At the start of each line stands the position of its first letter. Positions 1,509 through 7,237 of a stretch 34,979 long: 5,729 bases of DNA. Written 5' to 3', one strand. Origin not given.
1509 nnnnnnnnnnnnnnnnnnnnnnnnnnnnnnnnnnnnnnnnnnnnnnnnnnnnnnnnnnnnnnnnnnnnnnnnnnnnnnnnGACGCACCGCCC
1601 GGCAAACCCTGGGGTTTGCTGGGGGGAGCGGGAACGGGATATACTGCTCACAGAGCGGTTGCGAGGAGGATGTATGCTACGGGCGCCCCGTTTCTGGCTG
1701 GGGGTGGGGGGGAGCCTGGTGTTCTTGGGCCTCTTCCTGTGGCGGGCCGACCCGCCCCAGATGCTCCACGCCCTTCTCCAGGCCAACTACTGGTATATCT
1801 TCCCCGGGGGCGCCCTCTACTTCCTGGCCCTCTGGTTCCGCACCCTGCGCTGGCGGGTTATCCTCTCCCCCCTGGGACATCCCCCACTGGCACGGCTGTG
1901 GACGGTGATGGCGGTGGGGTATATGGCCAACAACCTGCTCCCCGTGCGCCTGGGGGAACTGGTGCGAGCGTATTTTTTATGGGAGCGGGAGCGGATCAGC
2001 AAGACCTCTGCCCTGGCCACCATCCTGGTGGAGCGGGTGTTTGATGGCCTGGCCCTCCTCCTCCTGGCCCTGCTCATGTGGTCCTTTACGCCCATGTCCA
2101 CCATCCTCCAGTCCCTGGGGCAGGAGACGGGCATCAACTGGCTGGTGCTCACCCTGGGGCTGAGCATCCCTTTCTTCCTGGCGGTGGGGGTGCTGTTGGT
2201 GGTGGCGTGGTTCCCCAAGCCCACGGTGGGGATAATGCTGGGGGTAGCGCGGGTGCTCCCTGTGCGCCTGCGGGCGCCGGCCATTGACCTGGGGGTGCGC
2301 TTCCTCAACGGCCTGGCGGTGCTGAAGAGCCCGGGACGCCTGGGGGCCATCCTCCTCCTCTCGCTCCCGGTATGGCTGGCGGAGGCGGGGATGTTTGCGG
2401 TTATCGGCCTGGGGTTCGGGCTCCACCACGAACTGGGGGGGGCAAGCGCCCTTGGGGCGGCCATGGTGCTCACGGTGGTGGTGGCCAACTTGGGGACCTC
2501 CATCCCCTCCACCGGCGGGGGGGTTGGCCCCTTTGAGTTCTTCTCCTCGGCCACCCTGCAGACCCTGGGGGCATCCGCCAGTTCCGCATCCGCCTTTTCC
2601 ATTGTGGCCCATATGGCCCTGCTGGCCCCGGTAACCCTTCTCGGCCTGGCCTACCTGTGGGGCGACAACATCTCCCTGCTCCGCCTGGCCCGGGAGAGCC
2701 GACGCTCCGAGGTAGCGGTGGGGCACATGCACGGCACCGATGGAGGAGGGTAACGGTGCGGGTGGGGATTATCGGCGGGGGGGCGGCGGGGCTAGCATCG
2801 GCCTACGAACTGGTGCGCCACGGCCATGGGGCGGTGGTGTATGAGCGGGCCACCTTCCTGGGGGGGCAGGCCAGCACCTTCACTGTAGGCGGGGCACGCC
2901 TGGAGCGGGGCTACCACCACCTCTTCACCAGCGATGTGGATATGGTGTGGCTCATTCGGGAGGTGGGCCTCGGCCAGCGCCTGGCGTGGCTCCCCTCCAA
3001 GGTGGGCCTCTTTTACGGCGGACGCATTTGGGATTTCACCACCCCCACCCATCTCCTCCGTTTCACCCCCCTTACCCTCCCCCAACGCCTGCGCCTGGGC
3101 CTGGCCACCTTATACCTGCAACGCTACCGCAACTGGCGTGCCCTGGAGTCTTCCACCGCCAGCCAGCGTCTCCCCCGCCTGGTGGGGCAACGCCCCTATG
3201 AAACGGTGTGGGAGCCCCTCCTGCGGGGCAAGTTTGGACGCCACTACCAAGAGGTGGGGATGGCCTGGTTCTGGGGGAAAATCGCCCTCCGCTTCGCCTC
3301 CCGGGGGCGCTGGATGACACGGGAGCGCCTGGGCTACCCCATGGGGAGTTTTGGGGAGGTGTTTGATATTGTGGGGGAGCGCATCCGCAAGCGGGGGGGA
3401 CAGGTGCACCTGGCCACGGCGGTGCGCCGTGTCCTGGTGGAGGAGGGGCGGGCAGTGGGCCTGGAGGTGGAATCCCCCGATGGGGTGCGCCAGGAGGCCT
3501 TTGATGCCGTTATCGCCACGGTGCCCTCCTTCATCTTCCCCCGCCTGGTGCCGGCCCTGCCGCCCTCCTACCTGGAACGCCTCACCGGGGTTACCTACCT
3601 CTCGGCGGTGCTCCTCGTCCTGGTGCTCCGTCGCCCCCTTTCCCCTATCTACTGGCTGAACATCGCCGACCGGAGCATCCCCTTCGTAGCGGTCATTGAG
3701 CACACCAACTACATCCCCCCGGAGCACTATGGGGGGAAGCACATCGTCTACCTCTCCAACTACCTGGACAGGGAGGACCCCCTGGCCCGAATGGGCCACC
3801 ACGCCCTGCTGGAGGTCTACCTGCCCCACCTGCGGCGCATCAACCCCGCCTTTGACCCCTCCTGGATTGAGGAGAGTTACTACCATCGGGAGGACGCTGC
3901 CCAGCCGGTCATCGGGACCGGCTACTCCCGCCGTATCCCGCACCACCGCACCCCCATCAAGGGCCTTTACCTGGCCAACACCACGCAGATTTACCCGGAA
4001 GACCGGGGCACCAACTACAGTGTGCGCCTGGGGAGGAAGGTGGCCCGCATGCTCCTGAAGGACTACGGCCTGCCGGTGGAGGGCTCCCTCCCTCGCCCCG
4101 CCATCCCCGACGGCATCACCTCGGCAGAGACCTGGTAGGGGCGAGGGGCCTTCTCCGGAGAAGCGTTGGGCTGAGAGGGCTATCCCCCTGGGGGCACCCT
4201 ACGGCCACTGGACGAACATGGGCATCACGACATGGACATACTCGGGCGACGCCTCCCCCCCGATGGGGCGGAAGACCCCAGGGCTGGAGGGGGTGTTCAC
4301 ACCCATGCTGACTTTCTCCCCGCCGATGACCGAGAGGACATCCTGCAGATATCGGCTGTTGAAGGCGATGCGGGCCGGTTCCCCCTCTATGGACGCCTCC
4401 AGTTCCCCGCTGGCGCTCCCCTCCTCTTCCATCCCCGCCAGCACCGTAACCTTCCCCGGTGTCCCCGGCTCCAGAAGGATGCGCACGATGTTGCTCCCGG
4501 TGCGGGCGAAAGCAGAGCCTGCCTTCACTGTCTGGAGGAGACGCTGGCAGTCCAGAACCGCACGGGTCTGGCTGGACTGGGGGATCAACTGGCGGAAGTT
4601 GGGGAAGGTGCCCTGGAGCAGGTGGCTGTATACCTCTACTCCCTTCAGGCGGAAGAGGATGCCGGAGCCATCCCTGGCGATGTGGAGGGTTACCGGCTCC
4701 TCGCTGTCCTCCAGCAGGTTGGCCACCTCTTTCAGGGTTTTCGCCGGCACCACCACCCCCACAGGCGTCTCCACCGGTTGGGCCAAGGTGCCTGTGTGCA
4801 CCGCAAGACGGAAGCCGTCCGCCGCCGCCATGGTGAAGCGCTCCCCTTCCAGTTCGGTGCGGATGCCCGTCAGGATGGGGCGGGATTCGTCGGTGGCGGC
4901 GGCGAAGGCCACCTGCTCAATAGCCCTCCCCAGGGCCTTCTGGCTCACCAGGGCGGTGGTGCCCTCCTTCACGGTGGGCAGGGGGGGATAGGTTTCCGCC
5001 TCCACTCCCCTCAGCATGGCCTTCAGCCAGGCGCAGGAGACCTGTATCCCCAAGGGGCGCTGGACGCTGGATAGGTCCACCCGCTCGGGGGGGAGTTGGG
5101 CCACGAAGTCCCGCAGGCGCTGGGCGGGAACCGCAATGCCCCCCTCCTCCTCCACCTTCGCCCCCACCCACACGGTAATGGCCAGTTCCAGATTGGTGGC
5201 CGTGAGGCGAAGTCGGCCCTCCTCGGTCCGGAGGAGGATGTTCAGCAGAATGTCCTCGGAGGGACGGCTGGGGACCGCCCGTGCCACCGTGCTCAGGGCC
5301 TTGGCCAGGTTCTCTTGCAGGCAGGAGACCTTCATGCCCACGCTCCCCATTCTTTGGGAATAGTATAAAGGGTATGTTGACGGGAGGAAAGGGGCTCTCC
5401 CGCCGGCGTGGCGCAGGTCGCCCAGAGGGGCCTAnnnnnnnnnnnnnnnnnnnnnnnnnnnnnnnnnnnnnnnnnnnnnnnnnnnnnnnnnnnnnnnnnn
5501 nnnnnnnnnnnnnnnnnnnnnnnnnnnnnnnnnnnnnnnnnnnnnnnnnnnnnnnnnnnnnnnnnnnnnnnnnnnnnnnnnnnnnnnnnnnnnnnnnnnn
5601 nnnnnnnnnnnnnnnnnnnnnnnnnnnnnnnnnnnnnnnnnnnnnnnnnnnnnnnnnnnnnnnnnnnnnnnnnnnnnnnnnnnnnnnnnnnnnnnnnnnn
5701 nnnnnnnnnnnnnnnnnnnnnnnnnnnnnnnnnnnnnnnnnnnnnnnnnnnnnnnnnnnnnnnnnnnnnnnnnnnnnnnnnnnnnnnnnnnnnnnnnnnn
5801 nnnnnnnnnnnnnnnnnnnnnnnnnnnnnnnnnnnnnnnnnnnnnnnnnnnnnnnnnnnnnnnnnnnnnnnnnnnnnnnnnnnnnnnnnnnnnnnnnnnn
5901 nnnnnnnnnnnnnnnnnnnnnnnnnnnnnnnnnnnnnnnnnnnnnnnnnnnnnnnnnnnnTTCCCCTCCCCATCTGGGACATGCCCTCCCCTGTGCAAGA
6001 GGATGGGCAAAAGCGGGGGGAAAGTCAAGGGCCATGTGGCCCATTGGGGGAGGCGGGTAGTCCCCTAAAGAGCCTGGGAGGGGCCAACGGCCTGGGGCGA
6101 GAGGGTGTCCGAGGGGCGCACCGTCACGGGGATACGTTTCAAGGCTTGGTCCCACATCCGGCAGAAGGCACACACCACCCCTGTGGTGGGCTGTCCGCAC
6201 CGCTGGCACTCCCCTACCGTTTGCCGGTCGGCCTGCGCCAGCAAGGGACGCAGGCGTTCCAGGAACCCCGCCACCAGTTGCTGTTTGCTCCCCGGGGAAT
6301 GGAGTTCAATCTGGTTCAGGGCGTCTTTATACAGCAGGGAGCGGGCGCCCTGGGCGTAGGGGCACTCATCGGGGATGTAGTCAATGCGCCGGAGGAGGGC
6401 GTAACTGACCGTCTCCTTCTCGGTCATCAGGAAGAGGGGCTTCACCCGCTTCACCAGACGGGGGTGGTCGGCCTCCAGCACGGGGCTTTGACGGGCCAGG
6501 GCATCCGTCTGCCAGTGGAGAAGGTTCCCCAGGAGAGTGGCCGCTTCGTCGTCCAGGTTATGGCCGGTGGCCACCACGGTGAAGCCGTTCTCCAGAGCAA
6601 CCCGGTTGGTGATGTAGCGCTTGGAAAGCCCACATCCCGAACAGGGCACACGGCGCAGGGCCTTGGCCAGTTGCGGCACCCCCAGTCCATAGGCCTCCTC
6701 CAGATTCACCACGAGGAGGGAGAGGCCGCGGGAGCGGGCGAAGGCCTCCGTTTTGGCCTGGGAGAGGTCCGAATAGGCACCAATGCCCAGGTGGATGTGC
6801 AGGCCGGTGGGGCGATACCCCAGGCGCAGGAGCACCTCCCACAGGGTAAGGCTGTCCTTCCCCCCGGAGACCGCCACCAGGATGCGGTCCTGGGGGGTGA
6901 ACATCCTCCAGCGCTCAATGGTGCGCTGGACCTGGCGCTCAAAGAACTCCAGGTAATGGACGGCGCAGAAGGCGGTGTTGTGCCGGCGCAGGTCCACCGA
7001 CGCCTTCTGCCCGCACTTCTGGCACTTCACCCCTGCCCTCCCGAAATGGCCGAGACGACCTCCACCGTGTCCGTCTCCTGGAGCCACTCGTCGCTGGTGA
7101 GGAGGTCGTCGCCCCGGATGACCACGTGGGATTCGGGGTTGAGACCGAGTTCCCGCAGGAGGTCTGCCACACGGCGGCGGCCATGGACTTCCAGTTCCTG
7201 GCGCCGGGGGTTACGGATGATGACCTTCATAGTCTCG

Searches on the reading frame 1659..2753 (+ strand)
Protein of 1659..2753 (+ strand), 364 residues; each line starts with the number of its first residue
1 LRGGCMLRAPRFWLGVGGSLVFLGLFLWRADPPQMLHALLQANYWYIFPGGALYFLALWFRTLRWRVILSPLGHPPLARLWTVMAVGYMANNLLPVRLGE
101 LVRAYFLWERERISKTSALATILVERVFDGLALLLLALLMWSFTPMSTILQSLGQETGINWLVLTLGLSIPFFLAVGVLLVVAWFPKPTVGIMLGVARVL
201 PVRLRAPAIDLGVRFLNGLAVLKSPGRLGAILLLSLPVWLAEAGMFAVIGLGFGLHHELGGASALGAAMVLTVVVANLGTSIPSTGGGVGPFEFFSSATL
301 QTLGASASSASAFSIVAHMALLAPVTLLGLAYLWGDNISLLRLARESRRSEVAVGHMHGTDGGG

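Call 12: search_protein_families(library=pfam, proteins=[window:1659-2753:+], max_evalue=0.00001)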
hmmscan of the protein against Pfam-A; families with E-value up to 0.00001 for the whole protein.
window:1659-2753:+ (364 aa): 1 family
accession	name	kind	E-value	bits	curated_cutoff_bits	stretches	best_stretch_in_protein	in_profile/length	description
PF03706.18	LPG_synthase_TM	-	1.4e-37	130.3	33.4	1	13-329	2-302/302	Lysylphosphatidylglycerol synthase TM region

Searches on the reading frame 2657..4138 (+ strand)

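Call 12: search_protein_families(library=pfam, proteins=[window:2657-4138:+], max_evalue=0.00001)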
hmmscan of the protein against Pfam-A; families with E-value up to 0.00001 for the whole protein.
window:2657-4138:+ (493 aa): 4 families
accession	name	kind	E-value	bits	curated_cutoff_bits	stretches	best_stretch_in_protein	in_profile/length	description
PF01593.30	Amino_oxidase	-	1.7e-30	107.2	19.8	1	44-442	2-418/443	Flavin containing amine oxidoreductase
PF13450.12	NAD_binding_8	-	1.6e-12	48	21.9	1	38-93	1-56/68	NAD(P)-binding Rossmann-like domain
PF01266.30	DAO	-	1.1e-10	42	27.9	1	36-79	2-45/353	FAD dependent oxidoreductase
PF00890.30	FAD_binding_2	-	1.5e-07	31.4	20.4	0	38-80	4-45/414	FAD binding domain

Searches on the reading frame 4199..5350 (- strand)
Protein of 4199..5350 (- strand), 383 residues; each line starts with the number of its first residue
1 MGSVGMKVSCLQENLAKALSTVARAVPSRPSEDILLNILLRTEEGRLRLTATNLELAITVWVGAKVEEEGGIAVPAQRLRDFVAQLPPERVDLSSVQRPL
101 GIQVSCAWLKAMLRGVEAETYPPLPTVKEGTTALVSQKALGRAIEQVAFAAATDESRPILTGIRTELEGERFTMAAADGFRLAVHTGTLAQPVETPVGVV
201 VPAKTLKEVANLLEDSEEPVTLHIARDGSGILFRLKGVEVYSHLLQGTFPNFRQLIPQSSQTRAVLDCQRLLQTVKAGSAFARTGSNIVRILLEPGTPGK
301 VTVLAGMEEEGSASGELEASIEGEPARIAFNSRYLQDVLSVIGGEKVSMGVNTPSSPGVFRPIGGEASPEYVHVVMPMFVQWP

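Call 12: search_protein_families(library=pfam, proteins=[window:4199-5350:-], max_evalue=0.00001)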
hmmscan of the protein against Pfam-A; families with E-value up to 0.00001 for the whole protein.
window:4199-5350:- (383 aa): 3 families
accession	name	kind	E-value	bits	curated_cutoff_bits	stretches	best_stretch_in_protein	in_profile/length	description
PF02767.21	DNA_pol3_beta_2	-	2.8e-31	108.6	27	1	135-251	2-116/116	DNA polymerase III beta subunit, central domain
PF00712.24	DNA_pol3_beta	-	4.6e-25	88.6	24.4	1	6-124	1-119/120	DNA polymerase III beta subunit, N-terminal domain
PF02768.20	DNA_pol3_beta_3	-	1e-19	71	27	1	253-378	1-120/121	DNA polymerase III beta subunit, C-terminal domain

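Call 18: find_encoding_contigs(protein=window:4199-5350:-, flank=10000, max_places=6)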
Protein window:4199-5350:- (383 aa): no gene with exactly this product is on record in the collection.

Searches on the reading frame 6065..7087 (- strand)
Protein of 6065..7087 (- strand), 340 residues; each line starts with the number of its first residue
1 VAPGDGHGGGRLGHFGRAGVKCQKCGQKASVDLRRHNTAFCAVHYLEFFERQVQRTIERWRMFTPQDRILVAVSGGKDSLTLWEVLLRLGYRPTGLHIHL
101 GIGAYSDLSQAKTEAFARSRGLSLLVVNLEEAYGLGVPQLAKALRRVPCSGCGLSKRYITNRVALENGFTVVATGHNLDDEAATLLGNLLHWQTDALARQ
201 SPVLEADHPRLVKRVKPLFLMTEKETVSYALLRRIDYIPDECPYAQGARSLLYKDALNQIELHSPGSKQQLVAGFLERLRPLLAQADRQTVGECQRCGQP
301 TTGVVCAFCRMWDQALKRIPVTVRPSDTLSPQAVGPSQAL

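Call 12: search_protein_families(library=pfam, proteins=[window:6065-7087:-], max_evalue=0.00001)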
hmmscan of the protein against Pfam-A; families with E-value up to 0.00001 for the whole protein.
window:6065-7087:- (340 aa): 2 families
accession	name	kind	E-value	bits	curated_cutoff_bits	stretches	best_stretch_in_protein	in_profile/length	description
PF01171.26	ATP_bind_3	-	3.8e-10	40.2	27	1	69-242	2-168/182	PP-loop family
PF22082.2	TtuA_LIM_N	-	2.4e-08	34.4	27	1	21-46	1-26/26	2-thiouridine synthetase TtuA, N-terminal LIM domain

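Call 17: find_encoding_contigs(protein=window:6065-7087:-, flank=10000, max_places=6)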
Protein window:6065-7087:- (340 aa): no gene with exactly this product is on record in the collection.
